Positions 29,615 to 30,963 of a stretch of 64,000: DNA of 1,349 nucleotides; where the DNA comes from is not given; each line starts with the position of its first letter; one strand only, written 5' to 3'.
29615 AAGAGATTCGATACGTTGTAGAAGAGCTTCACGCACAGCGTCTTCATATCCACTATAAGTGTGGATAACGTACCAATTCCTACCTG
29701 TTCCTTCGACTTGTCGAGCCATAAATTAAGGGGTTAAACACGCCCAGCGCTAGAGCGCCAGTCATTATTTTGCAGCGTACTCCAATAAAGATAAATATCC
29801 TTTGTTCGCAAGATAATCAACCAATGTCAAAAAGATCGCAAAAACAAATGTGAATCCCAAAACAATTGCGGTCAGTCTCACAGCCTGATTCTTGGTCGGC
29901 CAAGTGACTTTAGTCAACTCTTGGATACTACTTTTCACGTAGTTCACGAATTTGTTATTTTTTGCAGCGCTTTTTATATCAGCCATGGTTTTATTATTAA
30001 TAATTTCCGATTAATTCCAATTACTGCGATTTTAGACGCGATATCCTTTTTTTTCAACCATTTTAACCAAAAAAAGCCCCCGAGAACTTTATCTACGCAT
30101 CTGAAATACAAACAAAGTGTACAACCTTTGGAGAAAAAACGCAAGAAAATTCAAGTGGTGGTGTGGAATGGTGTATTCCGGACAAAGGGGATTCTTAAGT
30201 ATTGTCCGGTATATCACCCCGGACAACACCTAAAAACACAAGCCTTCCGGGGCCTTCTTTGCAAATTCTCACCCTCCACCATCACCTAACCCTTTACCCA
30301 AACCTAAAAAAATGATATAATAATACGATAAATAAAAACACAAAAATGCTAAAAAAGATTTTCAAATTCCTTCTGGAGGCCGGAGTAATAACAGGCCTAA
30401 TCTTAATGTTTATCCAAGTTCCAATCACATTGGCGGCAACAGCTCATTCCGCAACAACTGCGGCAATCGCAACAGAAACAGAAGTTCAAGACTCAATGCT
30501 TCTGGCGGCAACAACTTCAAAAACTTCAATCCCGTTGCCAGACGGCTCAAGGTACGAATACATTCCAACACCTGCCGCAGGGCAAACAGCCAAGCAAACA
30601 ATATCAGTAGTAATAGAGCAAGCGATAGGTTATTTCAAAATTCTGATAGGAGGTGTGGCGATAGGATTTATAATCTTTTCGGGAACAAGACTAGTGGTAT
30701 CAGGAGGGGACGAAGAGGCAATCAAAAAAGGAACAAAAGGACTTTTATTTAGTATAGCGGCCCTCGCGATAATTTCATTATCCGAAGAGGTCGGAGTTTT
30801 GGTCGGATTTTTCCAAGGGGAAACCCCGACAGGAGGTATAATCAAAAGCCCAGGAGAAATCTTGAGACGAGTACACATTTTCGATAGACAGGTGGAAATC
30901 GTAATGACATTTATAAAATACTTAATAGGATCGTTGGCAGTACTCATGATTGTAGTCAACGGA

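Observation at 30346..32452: Two paralogous proteins that are each a tandem triplication of a pilin-like two-TM module, possibly pilin polyproteins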

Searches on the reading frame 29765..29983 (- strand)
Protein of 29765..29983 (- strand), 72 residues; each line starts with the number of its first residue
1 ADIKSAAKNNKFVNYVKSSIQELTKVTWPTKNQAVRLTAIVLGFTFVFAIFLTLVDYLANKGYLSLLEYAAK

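Call 7: search_protein_families(library=pfam, proteins=[window:29765-29983:-], max_evalue=0.01)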
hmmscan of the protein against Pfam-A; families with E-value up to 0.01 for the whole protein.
window:29765-29983:- (72 aa): 1 family
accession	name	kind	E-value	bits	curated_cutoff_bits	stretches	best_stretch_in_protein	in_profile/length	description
PF00584.25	SecE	-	3.9e-17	62.4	22.7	1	13-63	1-51/55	SecE/Sec61-gamma subunits of protein translocation complex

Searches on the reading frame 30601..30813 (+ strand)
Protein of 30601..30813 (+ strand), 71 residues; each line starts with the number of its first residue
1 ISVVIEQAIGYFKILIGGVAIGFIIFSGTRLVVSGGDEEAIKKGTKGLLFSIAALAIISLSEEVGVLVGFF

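Call 29: search_solved_structures(query=A1, max_evalue=10, show_alignments=3)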
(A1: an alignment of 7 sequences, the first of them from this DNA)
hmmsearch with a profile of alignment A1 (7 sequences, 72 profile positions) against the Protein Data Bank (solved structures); distinct sequences matched with E-value up to 10: 6.
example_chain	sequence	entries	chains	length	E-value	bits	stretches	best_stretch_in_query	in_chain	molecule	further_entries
9u4j_A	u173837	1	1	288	0.38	14.1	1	14-63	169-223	G-protein coupled receptor 4,Soluble cytochrome b562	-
8z9o_R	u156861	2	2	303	0.41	14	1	14-63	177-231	G-protein coupled receptor 4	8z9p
8zcf_R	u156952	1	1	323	0.46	13.9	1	14-63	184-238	G-protein coupled receptor 4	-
8z3m_R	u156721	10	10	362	0.56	13.6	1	14-63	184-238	G-protein coupled receptor 4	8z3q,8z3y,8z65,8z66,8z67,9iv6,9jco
8zce_R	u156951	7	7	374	0.59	13.5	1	14-63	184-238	G-protein coupled receptor 4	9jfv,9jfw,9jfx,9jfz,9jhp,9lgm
9bip_R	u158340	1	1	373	0.59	13.5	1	14-63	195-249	G-protein coupled receptor 4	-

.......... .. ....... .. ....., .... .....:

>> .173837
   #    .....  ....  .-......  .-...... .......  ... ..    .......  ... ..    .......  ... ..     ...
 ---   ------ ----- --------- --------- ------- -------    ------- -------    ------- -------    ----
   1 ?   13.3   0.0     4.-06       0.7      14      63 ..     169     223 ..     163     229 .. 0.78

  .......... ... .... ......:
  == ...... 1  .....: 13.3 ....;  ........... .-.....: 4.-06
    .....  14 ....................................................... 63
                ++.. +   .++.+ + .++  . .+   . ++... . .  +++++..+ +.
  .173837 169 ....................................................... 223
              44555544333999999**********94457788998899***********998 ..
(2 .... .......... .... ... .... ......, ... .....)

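Call 37: search_protein_representatives(alignment_id=A1)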
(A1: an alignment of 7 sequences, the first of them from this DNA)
Query: 7 sequences, 72 profile positions. Proteins with E-value up to 0.001 (for the whole library): 46781; up to 1e-10: 3818; up to 1e-30: 132. The best 150 are listed.
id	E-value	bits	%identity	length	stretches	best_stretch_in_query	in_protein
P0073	2.6e-101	347.9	-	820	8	5-70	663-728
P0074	1.1e-76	269.1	-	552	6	3-71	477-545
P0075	1.1e-63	227.4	-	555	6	10-70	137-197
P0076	1.6e-57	207.6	-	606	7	7-71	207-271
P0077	1.8e-57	207.5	-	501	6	7-69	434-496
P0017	4.2e-57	206.3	-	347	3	2-71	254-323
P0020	8.2e-54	195.7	-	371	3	3-72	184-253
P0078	4.1e-53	193.5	-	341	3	8-72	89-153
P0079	1.3e-52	191.9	-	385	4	3-71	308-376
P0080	4.4e-52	190.2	-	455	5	5-71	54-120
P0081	1.9e-51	188.1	-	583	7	6-68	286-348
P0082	9.3e-51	186.0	-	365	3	3-72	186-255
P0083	4.1e-49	180.7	-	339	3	3-72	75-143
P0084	3.4e-48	177.8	-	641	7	6-71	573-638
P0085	6.6e-47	173.6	-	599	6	9-69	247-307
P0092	6.9e-45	167.2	-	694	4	3-72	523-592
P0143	7.6e-36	138.2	-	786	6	10-71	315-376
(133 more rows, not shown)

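Call 65: find_encoding_contigs(protein=P0074, flank=10000, max_places=2)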
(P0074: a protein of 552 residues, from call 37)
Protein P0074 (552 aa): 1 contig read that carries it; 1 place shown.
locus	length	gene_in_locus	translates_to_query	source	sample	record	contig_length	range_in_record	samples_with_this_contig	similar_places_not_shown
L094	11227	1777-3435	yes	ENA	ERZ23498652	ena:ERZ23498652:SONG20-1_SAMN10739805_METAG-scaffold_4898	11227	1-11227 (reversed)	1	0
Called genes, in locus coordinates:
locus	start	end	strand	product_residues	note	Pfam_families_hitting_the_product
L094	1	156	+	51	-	?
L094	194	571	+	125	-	PF18895:T4SS_pilin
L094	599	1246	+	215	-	PF18895:T4SS_pilin (weak)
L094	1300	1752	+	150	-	PF18895:T4SS_pilin (weak)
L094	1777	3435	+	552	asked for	PF02322:Cyt_bd_oxida_II (faint), PF04956:TrbC (faint), PF18895:T4SS_pilin, PF27259:AF_1499 (faint), PF18895:T4SS_pilin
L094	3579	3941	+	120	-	PF18895:T4SS_pilin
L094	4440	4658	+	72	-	-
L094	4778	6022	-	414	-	-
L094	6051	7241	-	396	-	-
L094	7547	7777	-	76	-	-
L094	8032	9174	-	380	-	PF13439:Glyco_transf_4, PF13579:Glyco_trans_4_4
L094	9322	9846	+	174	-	-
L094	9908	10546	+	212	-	-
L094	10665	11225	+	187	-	?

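Call 66: find_encoding_contigs(protein=P0073, flank=10000, max_places=2)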
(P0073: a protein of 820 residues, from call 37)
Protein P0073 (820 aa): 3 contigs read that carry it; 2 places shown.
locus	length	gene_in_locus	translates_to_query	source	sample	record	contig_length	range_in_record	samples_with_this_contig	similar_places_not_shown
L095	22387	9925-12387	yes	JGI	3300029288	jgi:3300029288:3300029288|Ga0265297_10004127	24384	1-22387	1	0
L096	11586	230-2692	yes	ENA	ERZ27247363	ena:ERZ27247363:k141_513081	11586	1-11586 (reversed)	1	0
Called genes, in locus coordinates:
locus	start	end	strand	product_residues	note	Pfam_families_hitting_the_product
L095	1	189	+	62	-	?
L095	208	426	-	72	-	-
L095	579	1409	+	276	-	-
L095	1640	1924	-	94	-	-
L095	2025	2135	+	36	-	-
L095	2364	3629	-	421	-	PF01368:DHH, PF02272:DHHA1 (weak)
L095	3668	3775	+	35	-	-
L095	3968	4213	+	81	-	PF01783:Ribosomal_L32p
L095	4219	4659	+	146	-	PF01029:NusB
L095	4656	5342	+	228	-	PF22935:RM44_endonuclase (faint), PF14622:Ribonucleas_3_3, PF00636:Ribonuclease_3, PF00035:dsrm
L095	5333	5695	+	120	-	PF02033:RBFA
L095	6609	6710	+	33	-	-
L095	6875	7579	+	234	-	PF28597:T2SSF_N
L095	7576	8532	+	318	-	PF18075:FtsX_ECD, PF02687:FtsX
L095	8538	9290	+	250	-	PF11967:RecO_N, PF02565:RecO_C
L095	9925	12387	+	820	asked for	PF04956:TrbC (faint), PF18895:T4SS_pilin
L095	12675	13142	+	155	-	PF18895:T4SS_pilin (weak)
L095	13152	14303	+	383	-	PF18895:T4SS_pilin, PF00801:PKD (weak)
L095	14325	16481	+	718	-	PF00801:PKD, PF18911:PKD_4, PF18911:PKD_4, PF00801:PKD, PF18911:PKD_4, PF18911:PKD_4, PF00801:PKD, PF18911:PKD_4, +13 more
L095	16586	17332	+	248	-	PF02811:PHP (weak)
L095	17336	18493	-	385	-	PF04932:Wzy_C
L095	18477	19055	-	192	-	PF23023:Anti-Pycsar_Apyc1 (weak), PF00753:Lactamase_B, PF13483:Lactamase_B_3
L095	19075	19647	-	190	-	PF02482:Ribosomal_S30AE, PF16321:Ribosom_S30AE_C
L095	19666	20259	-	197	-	PF12917:YfbR-like, PF13023:HD_3, PF01966:HD (weak)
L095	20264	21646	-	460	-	PF08529:NusA_N, PF14520:HHH_5 (faint), PF13184:KH_NusA_1st, PF26594:KH_NusA_2nd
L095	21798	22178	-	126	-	PF01035:DNA_binding_1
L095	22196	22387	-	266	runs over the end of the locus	-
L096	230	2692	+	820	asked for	PF04956:TrbC (faint), PF18895:T4SS_pilin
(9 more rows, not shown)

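Call 73: list_cluster_members(proteins=[P0073, P0074, P0075, P0076, P0081, P0084, P0085, P0092, P0143, P0079])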
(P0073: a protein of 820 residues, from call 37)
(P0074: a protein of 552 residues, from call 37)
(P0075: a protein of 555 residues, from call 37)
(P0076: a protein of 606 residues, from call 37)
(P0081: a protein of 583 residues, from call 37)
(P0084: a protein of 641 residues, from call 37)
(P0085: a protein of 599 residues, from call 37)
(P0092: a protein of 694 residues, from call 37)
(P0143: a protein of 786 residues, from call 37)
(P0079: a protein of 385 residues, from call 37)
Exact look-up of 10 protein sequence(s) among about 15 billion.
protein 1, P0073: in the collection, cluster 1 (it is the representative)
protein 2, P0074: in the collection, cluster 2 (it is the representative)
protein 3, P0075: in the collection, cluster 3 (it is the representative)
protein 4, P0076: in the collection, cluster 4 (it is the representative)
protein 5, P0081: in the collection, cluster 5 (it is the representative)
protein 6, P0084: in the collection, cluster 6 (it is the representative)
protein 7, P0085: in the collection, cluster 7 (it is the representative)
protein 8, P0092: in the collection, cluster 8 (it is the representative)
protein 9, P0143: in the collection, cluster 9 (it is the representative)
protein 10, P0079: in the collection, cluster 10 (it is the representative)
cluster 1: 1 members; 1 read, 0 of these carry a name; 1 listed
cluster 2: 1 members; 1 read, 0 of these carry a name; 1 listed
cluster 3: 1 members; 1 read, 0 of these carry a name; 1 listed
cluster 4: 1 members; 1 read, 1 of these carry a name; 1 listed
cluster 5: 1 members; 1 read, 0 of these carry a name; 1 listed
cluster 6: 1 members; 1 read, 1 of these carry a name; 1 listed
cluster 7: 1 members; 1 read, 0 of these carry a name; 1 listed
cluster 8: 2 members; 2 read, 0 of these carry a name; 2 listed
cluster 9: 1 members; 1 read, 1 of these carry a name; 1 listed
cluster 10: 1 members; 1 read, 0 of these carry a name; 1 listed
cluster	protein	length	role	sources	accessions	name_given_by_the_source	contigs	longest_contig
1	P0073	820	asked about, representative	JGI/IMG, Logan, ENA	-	-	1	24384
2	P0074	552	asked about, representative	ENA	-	-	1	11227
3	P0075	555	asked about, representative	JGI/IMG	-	-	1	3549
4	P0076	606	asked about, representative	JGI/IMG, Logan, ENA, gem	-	hypothetical protein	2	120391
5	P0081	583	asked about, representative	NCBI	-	-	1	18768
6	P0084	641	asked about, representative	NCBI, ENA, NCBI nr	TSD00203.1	MAG: Uncharacterized protein Greene101449_289 [Candidatus Peregrinibacteria bacterium ...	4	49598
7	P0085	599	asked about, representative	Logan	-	-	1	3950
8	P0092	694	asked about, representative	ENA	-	-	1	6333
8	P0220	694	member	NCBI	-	-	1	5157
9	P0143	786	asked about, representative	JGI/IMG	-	hypothetical protein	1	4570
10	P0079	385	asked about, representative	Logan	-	-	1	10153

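Call 74: find_encoding_contigs(protein=P0084, flank=10000, max_places=1)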
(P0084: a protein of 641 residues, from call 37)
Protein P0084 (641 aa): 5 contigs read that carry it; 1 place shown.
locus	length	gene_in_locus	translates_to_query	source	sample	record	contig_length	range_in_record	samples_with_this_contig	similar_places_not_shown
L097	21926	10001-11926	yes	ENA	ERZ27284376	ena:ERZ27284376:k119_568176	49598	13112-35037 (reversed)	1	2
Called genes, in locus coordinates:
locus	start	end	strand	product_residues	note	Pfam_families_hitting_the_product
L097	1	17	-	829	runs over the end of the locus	PF00133:tRNA-synt_1, PF09334:tRNA-synt_1g, PF13603:tRNA-synt_1_2, PF00133:tRNA-synt_1, PF09334:tRNA-synt_1g, PF08264:Anticodon_1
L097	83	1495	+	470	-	PF00009:GTP_EFTU, PF00025:Arf (faint), PF01926:MMR_HSR1, PF02421:FeoB_N, PF00009:GTP_EFTU, PF01926:MMR_HSR1, PF02421:FeoB_N, PF14714:KH_dom-like, +4 more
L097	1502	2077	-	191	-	PF18306:LDcluster4, PF03641:Lysine_decarbox (weak)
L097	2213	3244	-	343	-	PF02618:YceG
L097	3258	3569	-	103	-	PF02575:YbaB_DNA_bd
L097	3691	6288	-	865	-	PF26449:DUF8128, PF02534:T4SS-DNA_transf, PF10412:TrwB_AAD_bind, PF12696:TraG-D_C (weak)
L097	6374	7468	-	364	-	PF03330:DPBB_1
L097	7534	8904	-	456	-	PF08823:PG_binding_2 (faint), PF01471:PG_binding_1 (weak), PF09374:PG_binding_3 (faint), PF01471:PG_binding_1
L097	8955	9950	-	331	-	PF01321:Creatinase_N, PF00557:Peptidase_M24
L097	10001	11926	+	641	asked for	PF18895:T4SS_pilin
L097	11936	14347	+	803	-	PF00801:PKD (faint), PF18911:PKD_4 (weak)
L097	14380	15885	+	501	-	PF01564:Spermine_synth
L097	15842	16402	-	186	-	-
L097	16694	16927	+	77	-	-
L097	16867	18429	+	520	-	-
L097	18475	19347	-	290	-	-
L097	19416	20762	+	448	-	PF13393:tRNA-synt_His, PF00587:tRNA-synt_2b, PF03129:HGTP_anticodon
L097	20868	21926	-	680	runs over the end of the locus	PF02518:HATPase_c, PF00204:DNA_gyraseB, PF01751:Toprim, PF00986:DNA_gyraseB_C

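Call 75: find_encoding_contigs(protein=P0076, flank=10000, max_places=1)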
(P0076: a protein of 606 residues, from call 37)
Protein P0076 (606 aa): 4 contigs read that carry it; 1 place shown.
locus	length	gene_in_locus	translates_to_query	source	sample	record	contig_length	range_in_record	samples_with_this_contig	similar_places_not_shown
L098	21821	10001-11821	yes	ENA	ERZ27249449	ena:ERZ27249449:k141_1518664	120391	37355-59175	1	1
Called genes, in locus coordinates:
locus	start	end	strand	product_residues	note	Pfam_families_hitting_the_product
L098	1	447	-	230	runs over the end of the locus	-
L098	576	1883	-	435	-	PF00753:Lactamase_B, PF23023:Anti-Pycsar_Apyc1, PF12706:Lactamase_B_2 (weak), PF07521:RMMBL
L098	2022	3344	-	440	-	PF23459:S1_RRP5 (faint), PF00575:S1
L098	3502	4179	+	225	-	PF13483:Lactamase_B_3, PF12706:Lactamase_B_2 (weak)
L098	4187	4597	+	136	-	-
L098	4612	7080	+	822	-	PF00521:DNA_topoisoIV, PF03989:DNA_gyraseA_C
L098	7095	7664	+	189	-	PF03848:TehB (weak), PF13489:Methyltransf_23, PF01209:Ubie_methyltran, PF01728:FtsJ (weak), PF13847:Methyltransf_31, PF08241:Methyltransf_11, PF08242:Methyltransf_12, PF13649:Methyltransf_25, +2 more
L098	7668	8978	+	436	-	PF01547:SBP_bac_1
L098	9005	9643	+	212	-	PF18895:T4SS_pilin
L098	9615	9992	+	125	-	PF18895:T4SS_pilin (weak)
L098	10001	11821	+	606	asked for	PF18895:T4SS_pilin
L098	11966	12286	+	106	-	PF18895:T4SS_pilin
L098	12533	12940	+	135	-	PF18895:T4SS_pilin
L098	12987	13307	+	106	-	PF18895:T4SS_pilin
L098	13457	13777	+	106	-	PF18895:T4SS_pilin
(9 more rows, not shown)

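Call 77: find_related_loci(query=L097:3691-6288:-, collection=genome_contigs, flank=10000)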
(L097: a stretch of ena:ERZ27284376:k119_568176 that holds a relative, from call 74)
Query L097:3691-6288:- (865 aa) in genome_contigs; peptide patterns used: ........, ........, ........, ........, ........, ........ (x = any residue, [..] = any of these).
226 stretches matched a pattern; 167 encode a relative of the query (tblastn E <= 1e-3); the best 80 are kept; 80 distinct loci.
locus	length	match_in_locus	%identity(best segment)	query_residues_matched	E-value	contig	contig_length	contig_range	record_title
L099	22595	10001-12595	100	1-865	0e+0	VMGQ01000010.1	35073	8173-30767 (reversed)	MAG: Candidatus Peregrinibacteria bacterium Greene1014_49 Greene101449_scaffold_1483, whole genome shotgun sequence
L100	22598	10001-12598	89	1-865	0e+0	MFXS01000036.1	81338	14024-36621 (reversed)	MAG: Candidatus Peribacteria bacterium RIFCSPHIGHO2_01_FULL_55_13 rifcsphigho2_01_scaffold_607, whole genome shotgun seq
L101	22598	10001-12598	85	1-864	0e+0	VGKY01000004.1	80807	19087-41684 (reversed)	MAG: Candidatus Peribacteria bacterium isolate K_Offshore_120m_m1_009 K_Offshore_120m_m1_009_Ga0194131_10000311, whole g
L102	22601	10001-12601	85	1-865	0e+0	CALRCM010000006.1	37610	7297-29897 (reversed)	MAG: Candidatus Peribacteria bacterium isolate MaH-04nov19-177 genome assembly, contig: MaH-04nov19-C2479, whole genome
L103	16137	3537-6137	84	1-865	0e+0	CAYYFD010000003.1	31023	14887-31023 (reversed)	MAG TPA_asm: uncultured Candidatus Peribacteria bacterium isolate binchicken_co186_64 genome assembly, contig: NODE_1550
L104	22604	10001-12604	73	1-863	0e+0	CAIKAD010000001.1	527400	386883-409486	uncultured Candidatus Peregrinibacteria bacterium isolate LaPlata_bin-1026 genome assembly, contig: bin-1026:1/5, whole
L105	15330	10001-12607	73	1-865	0e+0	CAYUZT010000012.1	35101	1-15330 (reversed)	MAG TPA_asm: uncultured Candidatus Peribacteria bacterium isolate SRP178908_co1_310 genome assembly, contig: NODE_678_le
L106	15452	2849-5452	72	1-865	0e+0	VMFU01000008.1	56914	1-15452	MAG: Candidatus Peregrinibacteria bacterium Gr01-1014_25 G01um101425_scaffold_257, whole genome shotgun sequence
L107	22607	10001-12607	73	1-865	0e+0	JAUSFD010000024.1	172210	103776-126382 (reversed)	MAG: Candidatus Peregrinibacteria bacterium isolate E14_maxbin.275 E14_k141_629405, whole genome shotgun sequence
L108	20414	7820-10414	73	5-865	0e+0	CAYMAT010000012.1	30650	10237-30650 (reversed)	MAG TPA_asm: uncultured Candidatus Peribacteria bacterium isolate SRP342105_co2_387 genome assembly, contig: NODE_1488_l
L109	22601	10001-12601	73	3-865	0e+0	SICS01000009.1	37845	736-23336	MAG: Candidatus Peribacteria bacterium isolate Baikal-deep-G211 BACOMB-C4643, whole genome shotgun sequence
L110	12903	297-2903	73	1-865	0e+0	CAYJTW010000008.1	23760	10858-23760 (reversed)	MAG TPA_asm: uncultured Candidatus Peribacteria bacterium isolate ERP125453_co1_133 genome assembly, contig: NODE_1956_l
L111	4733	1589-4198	73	1-863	0e+0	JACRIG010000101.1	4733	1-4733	MAG: Candidatus Peregrinibacteria bacterium isolate NC_groundwater_1797_Pr3_B-0.1um_56_8 SR-2_scaffold_141_3438695, whol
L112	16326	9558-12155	73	4-865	0e+0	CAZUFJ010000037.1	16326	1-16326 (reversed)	MAG TPA_asm: uncultured Candidatus Peribacteria bacterium isolate binchicken_co203_502 genome assembly, contig: k141_208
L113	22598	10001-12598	72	1-863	0e+0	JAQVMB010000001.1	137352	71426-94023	MAG: Candidatus Peribacteraceae bacterium isolate STF1_123 NODE_147_length_137352_cov_4.295799_Sandtown_F1, whole genome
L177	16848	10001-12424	44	48-864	0e+0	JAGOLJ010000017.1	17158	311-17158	Candidatus Gracilibacteria bacterium isolate Go_SlDig_bin_464 Go_SlDig_9557_length_17158_cov_4.370383, whole genome shot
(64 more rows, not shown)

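Call 82: search_protein_families(library=pfam, proteins=[L177:1000-1548:+, L177:1929-2516:+, L177:2941-4038:-, L177:4381-8046:+, L177:8081-9859:+, L177:9938-12427:+, L177:12607-14064:+, L177:14091-15236:-], max_evalue=0.01)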
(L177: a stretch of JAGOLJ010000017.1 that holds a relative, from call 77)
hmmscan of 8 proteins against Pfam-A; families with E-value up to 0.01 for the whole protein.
L177:1000-1548:+ (183 aa): 0 families

L177:1929-2516:+ (196 aa): 0 families

L177:2941-4038:- (365 aa): 2 families
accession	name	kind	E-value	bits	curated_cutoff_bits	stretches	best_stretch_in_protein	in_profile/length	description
PF04545.22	Sigma70_r4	-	2.8e-13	49.6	24.1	1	32-81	4-49/50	Sigma-70, region 4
PF05066.19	HARE-HTH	-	1.7e-10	41.6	25.9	1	236-299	2-71/71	HB1, ASXL, restriction endonuclease HTH domain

L177:4381-8046:+ (1222 aa): 5 families
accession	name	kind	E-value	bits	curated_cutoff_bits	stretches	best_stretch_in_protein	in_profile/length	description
PF07733.18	DNA_pol3_alpha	-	2.9e-101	338.9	23.9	1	334-597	1-260/260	Bacterial DNA polymerase III alpha NTPase domain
PF17657.6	DNA_pol3_finger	-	4.2e-64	215.3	22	1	600-763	1-166/166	Bacterial DNA polymerase III alpha subunit finger domain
PF02811.25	PHP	-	5.4e-60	202.9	26.4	1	44-216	1-164/164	PHP domain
PF14579.12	HHH_6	-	1.5e-25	89.6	25.6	1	837-924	1-88/90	Helix-hairpin-helix motif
PF01336.31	tRNA_anti-codon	-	2.9e-11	43.6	27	1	1020-1095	1-73/75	OB-fold nucleic acid binding domain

L177:8081-9859:+ (593 aa): 4 families
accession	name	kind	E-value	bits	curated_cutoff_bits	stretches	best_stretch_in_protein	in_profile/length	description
PF00152.25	tRNA-synt_2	-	3e-120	401.4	25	1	121-560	1-308/308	tRNA synthetases class II (D, K and N)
PF02938.19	GAD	-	4.3e-27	94.6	23.4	1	314-407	1-95/95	GAD domain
PF01336.31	tRNA_anti-codon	-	4.3e-17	62.3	27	1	19-104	1-75/75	OB-fold nucleic acid binding domain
PF01409.25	tRNA-synt_2d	-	0.0025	17.8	19.8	0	198-238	89-130/246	tRNA synthetases class II core domain (F)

L177:9938-12427:+ (830 aa): 5 families
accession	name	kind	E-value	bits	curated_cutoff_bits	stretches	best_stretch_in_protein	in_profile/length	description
PF02534.20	T4SS-DNA_transf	-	3.2e-11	43.2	20.1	1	417-751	38-381/468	Type IV secretory system Conjugative DNA transfer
PF10412.15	TrwB_AAD_bind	-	2.3e-10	40.4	20.5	1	418-765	10-332/387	Type IV secretion-system coupling protein DNA-binding domain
PF01935.23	DUF87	-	2.4e-06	28.2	23.2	1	424-461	24-62/220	Helicase HerA, central domain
PF12696.13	TraG-D_C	-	4e-05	24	22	1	678-748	4-75/126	TraM recognition site of TraD and TraG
PF00270.35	DEAD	-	0.0076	16.4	26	0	424-467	15-61/167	DEAD/DEAH box helicase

L177:12607-14064:+ (486 aa): 2 families
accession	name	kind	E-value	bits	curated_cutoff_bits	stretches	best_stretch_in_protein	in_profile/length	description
PF01471.23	PG_binding_1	-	1.3e-22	80.1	23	2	401-463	1-57/57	Putative peptidoglycan binding domain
PF08823.16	PG_binding_2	-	2.9e-05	24.7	21.1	1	305-345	11-51/74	Putative peptidoglycan binding domain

L177:14091-15236:- (381 aa): 2 families
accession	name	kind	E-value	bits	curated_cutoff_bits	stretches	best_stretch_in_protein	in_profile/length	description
PF02367.23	TsaE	-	7.4e-35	120.1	26.6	1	25-153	2-127/128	Threonylcarbamoyl adenosine biosynthesis protein TsaE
PF01966.28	HD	-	3.7e-09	37.3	22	1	183-310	1-112/116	HD domain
